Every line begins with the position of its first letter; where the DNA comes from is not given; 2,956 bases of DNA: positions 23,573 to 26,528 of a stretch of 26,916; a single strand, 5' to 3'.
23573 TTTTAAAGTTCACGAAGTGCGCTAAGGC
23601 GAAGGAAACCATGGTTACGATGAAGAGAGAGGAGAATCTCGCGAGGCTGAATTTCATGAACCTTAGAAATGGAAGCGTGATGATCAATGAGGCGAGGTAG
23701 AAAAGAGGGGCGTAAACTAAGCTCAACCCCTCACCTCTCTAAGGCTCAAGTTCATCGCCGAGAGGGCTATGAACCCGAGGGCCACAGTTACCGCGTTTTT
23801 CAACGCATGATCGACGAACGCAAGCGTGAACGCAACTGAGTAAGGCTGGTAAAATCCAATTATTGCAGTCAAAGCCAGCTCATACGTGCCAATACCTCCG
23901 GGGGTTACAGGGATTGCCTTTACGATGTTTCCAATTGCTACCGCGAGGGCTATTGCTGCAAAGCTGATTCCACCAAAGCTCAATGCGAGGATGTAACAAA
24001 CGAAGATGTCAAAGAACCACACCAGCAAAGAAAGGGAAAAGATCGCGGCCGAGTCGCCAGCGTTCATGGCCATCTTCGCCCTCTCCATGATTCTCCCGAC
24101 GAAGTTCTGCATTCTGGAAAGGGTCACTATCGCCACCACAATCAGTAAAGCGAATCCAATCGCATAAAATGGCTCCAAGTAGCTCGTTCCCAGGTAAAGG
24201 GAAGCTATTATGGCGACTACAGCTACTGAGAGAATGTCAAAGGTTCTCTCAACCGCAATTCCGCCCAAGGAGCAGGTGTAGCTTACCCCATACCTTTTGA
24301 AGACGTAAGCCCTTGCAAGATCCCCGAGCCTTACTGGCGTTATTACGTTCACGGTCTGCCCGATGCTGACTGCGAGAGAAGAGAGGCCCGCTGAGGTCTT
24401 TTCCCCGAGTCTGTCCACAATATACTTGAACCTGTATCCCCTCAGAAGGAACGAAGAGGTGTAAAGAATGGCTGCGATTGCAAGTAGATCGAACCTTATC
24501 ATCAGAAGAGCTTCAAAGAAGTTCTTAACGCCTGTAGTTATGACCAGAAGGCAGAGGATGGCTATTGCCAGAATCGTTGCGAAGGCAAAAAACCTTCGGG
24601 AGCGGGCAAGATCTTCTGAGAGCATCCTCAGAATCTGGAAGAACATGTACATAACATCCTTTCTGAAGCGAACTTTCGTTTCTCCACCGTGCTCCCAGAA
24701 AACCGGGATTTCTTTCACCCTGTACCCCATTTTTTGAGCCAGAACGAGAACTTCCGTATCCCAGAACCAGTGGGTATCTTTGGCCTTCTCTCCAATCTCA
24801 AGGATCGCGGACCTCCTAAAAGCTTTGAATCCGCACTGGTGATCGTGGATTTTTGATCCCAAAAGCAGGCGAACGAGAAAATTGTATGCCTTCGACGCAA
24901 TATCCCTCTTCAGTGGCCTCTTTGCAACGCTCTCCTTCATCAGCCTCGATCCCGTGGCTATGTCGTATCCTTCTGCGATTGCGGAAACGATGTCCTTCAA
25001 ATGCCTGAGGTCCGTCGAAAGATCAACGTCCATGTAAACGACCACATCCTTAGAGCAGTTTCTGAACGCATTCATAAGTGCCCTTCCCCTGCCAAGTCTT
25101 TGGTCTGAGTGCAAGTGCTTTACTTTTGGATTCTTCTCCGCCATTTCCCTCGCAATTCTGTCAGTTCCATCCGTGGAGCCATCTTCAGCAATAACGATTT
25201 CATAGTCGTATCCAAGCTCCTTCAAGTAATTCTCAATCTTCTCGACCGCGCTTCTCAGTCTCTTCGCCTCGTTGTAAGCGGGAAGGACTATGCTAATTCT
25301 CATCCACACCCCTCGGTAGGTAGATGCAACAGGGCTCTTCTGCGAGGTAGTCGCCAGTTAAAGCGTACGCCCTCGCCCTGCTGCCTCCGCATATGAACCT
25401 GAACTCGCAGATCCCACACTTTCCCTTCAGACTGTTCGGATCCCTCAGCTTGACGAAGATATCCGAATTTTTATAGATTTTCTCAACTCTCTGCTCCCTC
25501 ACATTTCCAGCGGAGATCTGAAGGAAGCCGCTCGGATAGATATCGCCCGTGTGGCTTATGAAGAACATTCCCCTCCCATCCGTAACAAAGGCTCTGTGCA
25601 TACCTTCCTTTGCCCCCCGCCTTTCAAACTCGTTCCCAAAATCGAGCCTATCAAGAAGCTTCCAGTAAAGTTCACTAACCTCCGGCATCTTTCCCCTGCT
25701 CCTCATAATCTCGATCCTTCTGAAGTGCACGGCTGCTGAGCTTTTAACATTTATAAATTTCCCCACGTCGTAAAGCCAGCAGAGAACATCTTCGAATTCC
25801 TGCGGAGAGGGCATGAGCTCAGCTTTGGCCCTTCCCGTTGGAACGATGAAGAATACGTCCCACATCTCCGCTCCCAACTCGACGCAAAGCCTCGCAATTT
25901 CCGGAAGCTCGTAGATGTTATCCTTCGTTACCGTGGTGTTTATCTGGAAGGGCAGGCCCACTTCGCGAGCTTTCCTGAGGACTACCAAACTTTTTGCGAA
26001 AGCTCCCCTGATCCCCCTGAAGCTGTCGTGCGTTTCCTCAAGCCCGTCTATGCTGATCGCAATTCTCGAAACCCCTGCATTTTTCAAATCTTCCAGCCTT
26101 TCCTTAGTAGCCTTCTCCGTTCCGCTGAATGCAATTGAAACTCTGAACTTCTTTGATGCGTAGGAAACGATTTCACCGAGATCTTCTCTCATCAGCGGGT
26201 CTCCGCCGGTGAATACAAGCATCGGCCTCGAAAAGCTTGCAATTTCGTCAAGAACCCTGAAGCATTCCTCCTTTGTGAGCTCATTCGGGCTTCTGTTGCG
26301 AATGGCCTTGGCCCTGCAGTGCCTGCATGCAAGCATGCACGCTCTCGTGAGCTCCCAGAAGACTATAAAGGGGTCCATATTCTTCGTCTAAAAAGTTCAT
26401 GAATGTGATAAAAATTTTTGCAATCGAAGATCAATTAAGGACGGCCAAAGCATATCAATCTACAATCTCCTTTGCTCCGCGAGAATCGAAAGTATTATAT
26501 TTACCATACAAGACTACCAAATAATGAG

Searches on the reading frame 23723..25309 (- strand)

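Call 15: search_protein_families(library=pfam, proteins=[window:23723-25309:-], max_evalue=0.001)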
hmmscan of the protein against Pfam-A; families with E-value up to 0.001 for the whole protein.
window:23723-25309:- (528 aa): 5 families
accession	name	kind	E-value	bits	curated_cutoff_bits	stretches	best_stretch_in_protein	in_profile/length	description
PF03706.18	LPG_synthase_TM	-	2.4e-37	129.5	33.4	1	246-512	2-302/302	Lysylphosphatidylglycerol synthase TM region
PF00535.33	Glycos_transf_2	-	3.2e-32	112.2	23.3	1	6-172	1-167/168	Glycosyl transferase family 2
PF13641.12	Glyco_tranf_2_3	-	1.7e-07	31.9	27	1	5-125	3-126/230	Glycosyltransferase like family 2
PF10111.15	Glyco_tranf_2_2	-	0.00026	21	27.3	1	6-109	1-104/276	Glycosyltransferase like family 2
PF13704.12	Glyco_tranf_2_4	-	0.0003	21.6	27.5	1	25-96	10-81/98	Glycosyl transferase family 2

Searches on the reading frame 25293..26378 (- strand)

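Call 15: search_protein_families(library=pfam, proteins=[window:25293-26378:-], max_evalue=0.001)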
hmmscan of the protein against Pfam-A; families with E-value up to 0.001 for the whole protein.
window:25293-26378:- (361 aa): 3 families
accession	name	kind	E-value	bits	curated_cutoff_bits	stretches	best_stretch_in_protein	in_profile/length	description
PF04055.27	Radical_SAM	-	1.1e-24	87.9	29.5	1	9-164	2-165/166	Radical SAM superfamily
PF13353.11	Fer4_12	-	5.7e-06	27.1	22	1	12-112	13-115/137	4Fe-4S single cluster domain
PF13186.11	SPASM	-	0.00073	20.2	21.5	1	269-324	5-66/67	Iron-sulfur cluster-binding domain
